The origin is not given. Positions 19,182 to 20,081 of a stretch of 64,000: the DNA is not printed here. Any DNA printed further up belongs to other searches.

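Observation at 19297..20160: IS/MITE family with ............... termini present in four forms within 12 kb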

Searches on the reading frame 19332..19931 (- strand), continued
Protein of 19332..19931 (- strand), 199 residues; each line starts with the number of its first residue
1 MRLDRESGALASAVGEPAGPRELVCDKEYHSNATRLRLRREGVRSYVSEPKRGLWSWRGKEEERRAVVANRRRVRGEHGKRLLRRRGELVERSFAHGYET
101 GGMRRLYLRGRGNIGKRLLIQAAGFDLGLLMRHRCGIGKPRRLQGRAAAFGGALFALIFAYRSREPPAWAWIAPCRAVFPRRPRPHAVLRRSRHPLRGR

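Call 22: search_protein_families(library=pfam, proteins=[P0121, P0027], max_evalue=0.01)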
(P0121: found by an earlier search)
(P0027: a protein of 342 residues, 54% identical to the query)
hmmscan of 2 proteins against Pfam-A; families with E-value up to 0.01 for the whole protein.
P0121 (390 aa): 2 families
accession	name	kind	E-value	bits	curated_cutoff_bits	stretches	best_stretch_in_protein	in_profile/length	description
PF05598.16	DUF772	-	6.1e-16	58.6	23.1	1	2-73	1-71/74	Transposase domain (DUF772)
PF13751.12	DDE_Tnp_1_6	-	0.0074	17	25.1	1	244-303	60-119/125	Transposase DDE domain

P0027 (342 aa): 2 families
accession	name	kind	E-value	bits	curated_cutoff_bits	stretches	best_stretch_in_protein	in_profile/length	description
PF01609.27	DDE_Tnp_1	-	1.9e-09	38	23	1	103-273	22-196/200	Transposase DDE domain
PF13751.12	DDE_Tnp_1_6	-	1.5e-05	25.7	25.1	1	216-278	60-122/125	Transposase DDE domain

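Call 26: find_related_loci(query=A1, collection=genome_contigs, flank=3000)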
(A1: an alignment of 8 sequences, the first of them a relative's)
Query A1 (390 aa) in genome_contigs; peptide patterns used: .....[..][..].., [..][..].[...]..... (x = any residue, [..] = any of these).
600 stretches matched a pattern (row limit reached: there are more); 584 encode a relative of the query (tblastn E <= 1e-3); the best 80 are kept; 80 distinct loci.
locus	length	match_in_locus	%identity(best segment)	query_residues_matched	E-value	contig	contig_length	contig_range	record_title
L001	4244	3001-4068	60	2-323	6e-127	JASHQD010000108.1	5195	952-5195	MAG: Terriglobia bacterium isolate JOPF066 JOPF_A04C_contig_58272, whole genome shotgun sequence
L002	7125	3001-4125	55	1-348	8e-126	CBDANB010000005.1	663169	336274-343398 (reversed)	MAG: Vicinamibacterales bacterium isolate e7e54c47-8cb3-4bb4-a26e-21fc1c968279 genome assembly, contig: contig_5, whole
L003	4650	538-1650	57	1-333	1e-125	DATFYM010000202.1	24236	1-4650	MAG TPA_asm: Terriglobia bacterium isolate SMAG_U9543 k141_1038758, whole genome shotgun sequence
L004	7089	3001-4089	57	1-336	1e-124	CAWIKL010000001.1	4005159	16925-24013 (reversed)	MAG: uncultured Acidobacteriota bacterium isolate MFD04967.bin.1.6 genome assembly, contig: contig_1861, whole genome sh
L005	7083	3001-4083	57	1-336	1e-124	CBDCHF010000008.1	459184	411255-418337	MAG: Vicinamibacterales bacterium isolate 98a3bb7b-36bc-46c5-b0ea-6a1611218d7a genome assembly, contig: contig_8, whole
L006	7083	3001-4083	58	1-336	2e-124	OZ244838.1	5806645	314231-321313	MAG: Vicinamibacterales bacterium isolate 9acdbeb3-a231-4dbc-ad07-da4441d3703d genome assembly, chromosome: 1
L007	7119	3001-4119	56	1-348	2e-124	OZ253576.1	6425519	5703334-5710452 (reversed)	MAG: Vicinamibacterales bacterium isolate 6a0cd737-ee79-44fe-98ec-e457d3034484 genome assembly, chromosome: 1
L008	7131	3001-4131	55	1-340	2e-124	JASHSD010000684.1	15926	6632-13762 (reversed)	MAG: Bryobacteraceae bacterium isolate JOPF118 JOPF_NEAR_contig_1091551, whole genome shotgun sequence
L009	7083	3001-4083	58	1-336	1e-124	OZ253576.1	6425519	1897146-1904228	MAG: Vicinamibacterales bacterium isolate 6a0cd737-ee79-44fe-98ec-e457d3034484 genome assembly, chromosome: 1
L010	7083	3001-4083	57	1-336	2e-124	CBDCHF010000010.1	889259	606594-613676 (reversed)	MAG: Vicinamibacterales bacterium isolate 98a3bb7b-36bc-46c5-b0ea-6a1611218d7a genome assembly, contig: contig_10, whole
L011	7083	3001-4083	57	1-336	2e-124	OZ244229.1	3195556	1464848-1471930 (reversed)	MAG: Vicinamibacterales bacterium isolate 98a3bb7b-36bc-46c5-b0ea-6a1611218d7a genome assembly, chromosome: 2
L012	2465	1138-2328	52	1-370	5e-130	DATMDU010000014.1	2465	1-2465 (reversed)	MAG TPA_asm: Pyrinomonadaceae bacterium isolate SMAG_U13416 k141_1171585, whole genome shotgun sequence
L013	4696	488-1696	50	1-379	4e-123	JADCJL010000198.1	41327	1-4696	MAG: Acidobacteriaceae bacterium isolate M025S2SP1A36QC M025S2_198, whole genome shotgun sequence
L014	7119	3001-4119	56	1-348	5e-123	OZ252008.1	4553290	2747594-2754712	MAG: Vicinamibacterales bacterium isolate ab35155b-1746-435f-90be-ea23bd168454 genome assembly, chromosome: 1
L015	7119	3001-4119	56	1-348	5e-123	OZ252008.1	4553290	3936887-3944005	MAG: Vicinamibacterales bacterium isolate ab35155b-1746-435f-90be-ea23bd168454 genome assembly, chromosome: 1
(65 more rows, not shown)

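Call 41: search_dna_similar(query=P0121, collection=plasmids, mode=protein, max_rows=15)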
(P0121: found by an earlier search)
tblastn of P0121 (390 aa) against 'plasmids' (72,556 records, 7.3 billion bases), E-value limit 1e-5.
Records with a match: 33; places in all: 41; records where one place covers at least 80% of the query: 8.
Best place of each record, by identity: <60% 33.
By first word of the organism name: Methylocystis 4; Hymenobacter 4; Sphingomonas 3; Thioclava 3; Clostridium 3; Rhodovastum 2; Sphingobium 2; Novosphingobium 2; Rickettsia 2; Solidesulfovibrio 1; and 7 more.
By predicted mobility (MOB-suite, as given by PLSDB): non-mobilizable 18; mobilizable 10; conjugative 5.
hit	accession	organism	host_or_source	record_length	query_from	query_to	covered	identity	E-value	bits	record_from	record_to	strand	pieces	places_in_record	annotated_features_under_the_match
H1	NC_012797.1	Solidesulfovibrio magneticus RS-1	-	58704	2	319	82%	49.9%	2e-62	224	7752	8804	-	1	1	transposase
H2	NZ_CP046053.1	Methylocystis heyeri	cell culture,Sphagnum peat bog lake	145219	1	319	82%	49.0%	2e-60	218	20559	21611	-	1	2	transposase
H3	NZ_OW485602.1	Rhodovastum atsumiense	-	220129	2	319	82%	47.6%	2e-57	209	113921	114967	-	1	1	transposase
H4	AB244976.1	uncultured bacterium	-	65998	1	323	83%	46.8%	1e-61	221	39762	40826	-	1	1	tnp: IS5 family transposase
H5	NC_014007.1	Sphingobium indicum UT26S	-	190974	1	323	83%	46.8%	1e-61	221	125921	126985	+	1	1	transposase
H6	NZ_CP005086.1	Sphingobium sp. TKS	-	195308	1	323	83%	46.8%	1e-61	221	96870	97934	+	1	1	transposase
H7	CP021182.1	Rhizorhabdus wittichii DC-6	activated sludge of a wastewater ...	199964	1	323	83%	46.8%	1e-61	221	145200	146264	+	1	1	DDE transposase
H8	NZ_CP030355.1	Novosphingobium sp. P6W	cell culture,podzolic fallow soil ...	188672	1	319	82%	47.3%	3e-62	223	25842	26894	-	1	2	transposase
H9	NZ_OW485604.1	Rhodovastum atsumiense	-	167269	51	324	70%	44.9%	1e-42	166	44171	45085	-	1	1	transposase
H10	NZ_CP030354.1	Novosphingobium sp. P6W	cell culture,podzolic fallow soil ...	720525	1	213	55%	46.1%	8e-52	193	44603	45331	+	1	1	transposase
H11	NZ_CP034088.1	Methylocystis rosea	cell culture,groundwater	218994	19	191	44%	49.7%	6e-29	154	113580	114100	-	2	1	transposase | hypothetical protein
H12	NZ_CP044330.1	Methylocystis rosea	-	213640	19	191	44%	49.7%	6e-29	154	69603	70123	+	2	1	transposase | hypothetical protein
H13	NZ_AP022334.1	Methylosinus sp. C49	-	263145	111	319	45%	43.8%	5e-21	128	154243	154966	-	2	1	transposase (x2)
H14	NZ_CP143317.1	Methylocystis iwaonis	cell culture,rice rhizosphere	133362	1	169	39%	48.7%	1e-25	143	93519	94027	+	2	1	hypothetical protein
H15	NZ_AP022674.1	Sphingomonas sp. HMP9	-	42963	2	196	50%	33.7%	8e-8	62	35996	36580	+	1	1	transposase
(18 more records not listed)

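Call 42: get_annotated_region(hit=H4, flank=1500)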
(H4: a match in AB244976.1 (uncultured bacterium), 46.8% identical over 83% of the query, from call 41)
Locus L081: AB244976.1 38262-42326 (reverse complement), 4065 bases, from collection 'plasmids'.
description: Uncultured bacterium plasmid pLB1 DNA, complete sequence
organism: uncultured bacterium (NCBI taxid 77133)
taxonomy: Bacteria; ; ; ; ; ; uncultured bacterium
host: -; source: -; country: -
typing (MOB-suite, as given by PLSDB): conjugative; replicon rep_cluster_1617; relaxase MOBP; mating-pair formation MPF_T
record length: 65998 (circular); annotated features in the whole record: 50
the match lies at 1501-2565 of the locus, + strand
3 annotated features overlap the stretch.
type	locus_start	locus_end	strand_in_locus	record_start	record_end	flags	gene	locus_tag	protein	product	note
CDS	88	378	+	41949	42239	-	-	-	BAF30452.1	putative plasmid maintenance system killer protein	-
CDS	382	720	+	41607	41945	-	-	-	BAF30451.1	putative plasmid maintenance system antidote protein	-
CDS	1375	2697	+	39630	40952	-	tnp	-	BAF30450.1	IS5 family transposase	-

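Call 53: find_homologous_proteins(query=P0121, max_evalue=1e-20)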
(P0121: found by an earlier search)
Query P0121 (390 aa): 7371 proteins with E <= 1e-20 among 8000 candidates; the best 120 are listed.
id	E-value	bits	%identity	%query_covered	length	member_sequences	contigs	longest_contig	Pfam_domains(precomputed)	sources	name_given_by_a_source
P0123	6.3e-170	584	69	100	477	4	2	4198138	PF01609.28,PF13751.13,PF05598.17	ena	-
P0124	2.4e-163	562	70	92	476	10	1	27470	PF01609.28,PF13751.13,PF05598.17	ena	-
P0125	1.1e-159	550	65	100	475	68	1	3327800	PF01609.28,PF13751.13,PF05598.17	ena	-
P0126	1.5e-157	543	66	93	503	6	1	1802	PF01609.28,PF05598.17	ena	-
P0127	3.0e-155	535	65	97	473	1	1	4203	PF01609.28,PF13751.13,PF05598.17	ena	-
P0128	1.1e-150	520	66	89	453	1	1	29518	PF01609.28,PF13751.13,PF05598.17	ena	-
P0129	1.2e-148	514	64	96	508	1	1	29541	PF01609.28,PF13751.13,PF05598.17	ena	-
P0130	3.5e-148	512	62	100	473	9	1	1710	PF01609.28,PF05598.17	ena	-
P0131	5.8e-143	495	66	86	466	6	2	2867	PF01609.28,PF13751.13,PF05598.17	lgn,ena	-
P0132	7.3e-138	478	66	86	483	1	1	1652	PF01609.28,PF13751.13,PF05598.17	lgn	-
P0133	5.3e-128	446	62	83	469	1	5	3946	PF01609.28,PF13751.13,PF05598.17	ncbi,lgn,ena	-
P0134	7.6e-128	445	57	89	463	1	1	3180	PF01609.28,PF13751.13,PF05598.17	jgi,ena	-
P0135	1.2e-127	444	59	87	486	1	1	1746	PF01609.28,PF05598.17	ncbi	-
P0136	2.2e-127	444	54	95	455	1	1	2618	PF01609.28,PF13751.13,PF05598.17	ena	-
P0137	1.2e-126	441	53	100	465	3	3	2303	PF01609.28,PF13751.13,PF05598.17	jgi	jgi:transposase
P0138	3.5e-126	440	54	100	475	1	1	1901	PF01609.28,PF05598.17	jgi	jgi:transposase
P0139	4.6e-126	439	59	84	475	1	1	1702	PF05598.17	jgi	jgi:transposase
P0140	4.7e-126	439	55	98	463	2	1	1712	PF01609.28,PF05598.17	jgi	jgi:transposase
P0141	6.0e-126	439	54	100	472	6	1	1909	PF05598.17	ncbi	-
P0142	6.8e-126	439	56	85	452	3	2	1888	PF01609.28,PF05598.17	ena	-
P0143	9.1e-126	438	53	100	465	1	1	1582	PF01609.28,PF13751.13,PF05598.17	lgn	-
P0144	1.1e-125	438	61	87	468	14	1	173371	PF01609.28,PF13751.13,PF05598.17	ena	-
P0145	1.4e-125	438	58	86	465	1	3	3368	PF01609.28,PF13751.13,PF05598.17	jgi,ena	jgi:transposase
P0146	2.4e-125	437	57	88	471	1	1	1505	PF01609.28,PF05598.17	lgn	-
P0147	3.0e-125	437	53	100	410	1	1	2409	PF01609.28,PF05598.17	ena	-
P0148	3.2e-125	436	58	88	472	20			PF05598.17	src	-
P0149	3.8e-125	436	58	86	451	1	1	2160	PF01609.28,PF13751.13,PF05598.17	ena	-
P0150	7.9e-125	435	51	100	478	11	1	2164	PF01609.28,PF13751.13,PF05598.17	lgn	-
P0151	8.7e-125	435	58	87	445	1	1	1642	PF13751.13,PF05598.17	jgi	-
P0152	9.7e-125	435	57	88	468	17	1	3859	PF01609.28,PF13751.13,PF05598.17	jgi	jgi:transposase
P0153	1.4e-124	434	55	96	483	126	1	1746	PF05598.17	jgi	-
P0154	1.7e-124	434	57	86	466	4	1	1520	PF01609.28,PF05598.17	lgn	-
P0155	2.2e-124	434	60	83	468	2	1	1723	PF05598.17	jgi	jgi:transposase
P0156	2.3e-124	434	59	84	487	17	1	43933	PF01609.28,PF05598.17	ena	-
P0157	2.5e-124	434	55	92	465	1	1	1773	PF01609.28,PF05598.17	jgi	jgi:transposase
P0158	2.6e-124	433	56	89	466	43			PF01609.28,PF05598.17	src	-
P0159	2.7e-124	433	52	100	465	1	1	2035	PF01609.28,PF13751.13,PF05598.17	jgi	jgi:transposase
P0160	2.7e-124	433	57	89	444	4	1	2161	PF01609.28,PF13751.13,PF05598.17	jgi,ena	-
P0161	3.6e-124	433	52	100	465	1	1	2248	PF01609.28,PF13751.13,PF05598.17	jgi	jgi:transposase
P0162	3.6e-124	433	54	100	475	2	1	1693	PF01609.28,PF05598.17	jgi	jgi:transposase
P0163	3.8e-124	433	58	86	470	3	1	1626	PF05598.17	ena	-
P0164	3.8e-124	433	56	89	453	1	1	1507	PF01609.28,PF05598.17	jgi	jgi:transposase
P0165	3.9e-124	433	54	96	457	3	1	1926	PF01609.28,PF13751.13,PF05598.17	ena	-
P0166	4.2e-124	433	56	89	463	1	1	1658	PF01609.28,PF05598.17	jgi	jgi:transposase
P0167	4.5e-124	433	52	100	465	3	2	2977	PF01609.28,PF13751.13,PF05598.17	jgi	jgi:transposase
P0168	4.7e-124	433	57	85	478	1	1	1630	PF01609.28,PF13751.13,PF05598.17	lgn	-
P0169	6.4e-124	432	55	91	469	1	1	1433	PF01609.28,PF05598.17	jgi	jgi:transposase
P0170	6.8e-124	432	52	100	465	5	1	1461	PF01609.28,PF13751.13,PF05598.17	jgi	jgi:transposase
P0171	7.7e-124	432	57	87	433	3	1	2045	PF01609.28,PF05598.17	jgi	jgi:transposase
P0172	7.9e-124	432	55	90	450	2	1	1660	PF01609.28,PF05598.17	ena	-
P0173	9.3e-124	432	55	93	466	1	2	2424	PF01609.28,PF05598.17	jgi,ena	-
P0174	9.4e-124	432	53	98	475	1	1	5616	PF01609.28,PF05598.17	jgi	jgi:transposase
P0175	9.7e-124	432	58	86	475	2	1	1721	PF01609.28,PF05598.17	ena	-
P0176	9.8e-124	432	53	100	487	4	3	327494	PF01609.28,PF05598.17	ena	-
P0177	1.0e-123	432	58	82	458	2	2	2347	PF01609.28,PF05598.17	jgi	jgi:transposase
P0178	1.0e-123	432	57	87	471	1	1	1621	PF01609.28,PF13751.13,PF05598.17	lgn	-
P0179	1.2e-123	431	55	89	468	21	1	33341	PF01609.28,PF05598.17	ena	-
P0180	1.3e-123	431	59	84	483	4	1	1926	PF01609.28,PF05598.17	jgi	jgi:transposase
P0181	1.4e-123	431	53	100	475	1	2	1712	PF01609.28,PF05598.17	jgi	jgi:transposase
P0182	1.4e-123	431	54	96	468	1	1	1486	PF01609.28,PF05598.17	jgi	-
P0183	1.4e-123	431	53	95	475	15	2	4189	PF01609.28,PF05598.17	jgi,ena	-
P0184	1.5e-123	431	57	88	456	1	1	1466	PF01609.28,PF05598.17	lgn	-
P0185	1.8e-123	431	58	86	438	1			PF05598.17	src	-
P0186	1.8e-123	431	69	70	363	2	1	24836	PF01609.28,PF05598.17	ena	-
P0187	1.8e-123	431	56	87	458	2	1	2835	PF01609.28,PF05598.17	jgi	jgi:transposase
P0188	1.9e-123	431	54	92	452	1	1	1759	PF01609.28,PF05598.17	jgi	jgi:transposase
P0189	1.9e-123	431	54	95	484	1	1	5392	PF01609.28,PF13751.13,PF05598.17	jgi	jgi:transposase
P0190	2.1e-123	431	55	94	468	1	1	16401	PF01609.28,PF05598.17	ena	-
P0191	2.1e-123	430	54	93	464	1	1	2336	PF01609.28,PF13751.13,PF05598.17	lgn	-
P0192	2.1e-123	430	55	94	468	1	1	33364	PF01609.28,PF05598.17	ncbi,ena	-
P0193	2.3e-123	430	54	96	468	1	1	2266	PF01609.28,PF05598.17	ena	-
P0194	2.3e-123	430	54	96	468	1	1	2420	PF01609.28,PF05598.17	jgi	-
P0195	2.5e-123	430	56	88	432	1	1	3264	PF01609.28,PF05598.17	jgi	-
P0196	2.6e-123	430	55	90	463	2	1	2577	PF01609.28,PF05598.17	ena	-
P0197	2.7e-123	430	54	96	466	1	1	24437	PF01609.28,PF05598.17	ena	-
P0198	2.9e-123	430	56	86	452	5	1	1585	PF01609.28,PF13751.13,PF05598.17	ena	-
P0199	2.9e-123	430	55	86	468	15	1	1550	PF01609.28,PF13751.13,PF05598.17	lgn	-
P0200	3.0e-123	430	58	84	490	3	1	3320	PF01609.28,PF05598.17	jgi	jgi:transposase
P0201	3.0e-123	430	57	87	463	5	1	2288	PF01609.28,PF13751.13,PF05598.17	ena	-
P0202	3.2e-123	430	58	83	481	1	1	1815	PF01609.28,PF13751.13,PF05598.17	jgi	jgi:transposase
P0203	3.3e-123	430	54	93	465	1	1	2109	PF01609.28,PF13751.13,PF05598.17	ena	-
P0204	3.4e-123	430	58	87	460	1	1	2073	PF01609.28,PF13751.13,PF05598.17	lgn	-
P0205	3.5e-123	430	58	84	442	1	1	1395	PF01609.28,PF05598.17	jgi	jgi:transposase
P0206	3.9e-123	430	58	84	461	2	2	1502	PF01609.28,PF05598.17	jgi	jgi:transposase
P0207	4.0e-123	430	56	86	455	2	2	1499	PF01609.28,PF05598.17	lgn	-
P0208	4.1e-123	430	58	86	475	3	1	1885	PF01609.28,PF05598.17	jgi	jgi:transposase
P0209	4.1e-123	430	56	89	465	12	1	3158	PF01609.28,PF05598.17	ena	-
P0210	4.3e-123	429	56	88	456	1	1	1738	PF01609.28,PF13751.13,PF05598.17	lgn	-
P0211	4.4e-123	429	55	93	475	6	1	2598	PF01609.28,PF13751.13,PF05598.17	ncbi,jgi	-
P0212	4.7e-123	429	54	92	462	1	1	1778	PF01609.28,PF05598.17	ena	-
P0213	4.9e-123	429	58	83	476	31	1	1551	PF01609.28,PF13751.13,PF05598.17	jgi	-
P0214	5.0e-123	429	53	95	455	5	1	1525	PF01609.28,PF13751.13,PF05598.17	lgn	-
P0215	5.1e-123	429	56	88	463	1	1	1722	PF01609.28,PF05598.17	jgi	jgi:transposase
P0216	6.0e-123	429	56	88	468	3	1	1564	PF01609.28,PF05598.17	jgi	jgi:transposase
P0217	6.1e-123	429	58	87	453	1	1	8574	PF01609.28,PF05598.17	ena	-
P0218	6.2e-123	429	55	91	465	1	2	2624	PF01609.28,PF05598.17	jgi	jgi:transposase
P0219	6.5e-123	429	55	95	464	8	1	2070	PF01609.28,PF13751.13,PF05598.17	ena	-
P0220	6.8e-123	429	53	96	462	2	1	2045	PF01609.28,PF05598.17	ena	-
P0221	6.8e-123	429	52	100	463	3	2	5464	PF01609.28,PF05598.17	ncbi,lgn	-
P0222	6.8e-123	429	55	94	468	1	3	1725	PF01609.28,PF05598.17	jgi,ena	jgi:transposase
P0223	7.1e-123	429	56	88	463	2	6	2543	PF01609.28,PF05598.17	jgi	jgi:transposase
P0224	7.3e-123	429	56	87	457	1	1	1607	PF01609.28,PF05598.17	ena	-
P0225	7.5e-123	429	58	86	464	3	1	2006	PF01609.28,PF05598.17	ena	-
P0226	7.5e-123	429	59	84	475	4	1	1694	PF01609.28,PF05598.17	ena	-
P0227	7.7e-123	429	55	96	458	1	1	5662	PF01609.28,PF13751.13,PF05598.17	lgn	-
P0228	8.1e-123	429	55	95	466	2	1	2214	PF01609.28,PF13751.13,PF05598.17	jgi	-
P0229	8.9e-123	428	56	87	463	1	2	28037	PF01609.28,PF05598.17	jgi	jgi:transposase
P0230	9.2e-123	428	55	93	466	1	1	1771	PF01609.28,PF05598.17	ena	-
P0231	1.0e-122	428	56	88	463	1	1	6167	PF01609.28,PF05598.17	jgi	jgi:transposase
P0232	1.1e-122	428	55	87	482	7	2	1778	PF01609.28,PF13751.13,PF05598.17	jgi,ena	jgi:transposase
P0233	1.1e-122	428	59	84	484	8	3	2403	PF01609.28,PF05598.17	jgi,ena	-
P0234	1.1e-122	428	55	93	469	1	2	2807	PF01609.28,PF13751.13,PF05598.17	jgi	jgi:transposase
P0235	1.2e-122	428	60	83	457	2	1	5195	PF05598.17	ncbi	-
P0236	1.3e-122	428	53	91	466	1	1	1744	PF01609.28,PF05598.17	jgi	jgi:transposase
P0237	1.3e-122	428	53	100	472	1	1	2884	PF05598.17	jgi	jgi:transposase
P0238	1.3e-122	428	58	87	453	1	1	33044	PF01609.28,PF13751.13,PF05598.17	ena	-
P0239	1.4e-122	428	55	94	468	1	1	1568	PF01609.28,PF05598.17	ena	-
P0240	1.4e-122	428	57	86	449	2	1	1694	PF01609.28,PF13751.13,PF05598.17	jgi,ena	-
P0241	1.4e-122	428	53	92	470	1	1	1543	PF01609.28,PF13751.13,PF05598.17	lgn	-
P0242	1.5e-122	428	54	91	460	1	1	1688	PF01609.28,PF05598.17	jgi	jgi:transposase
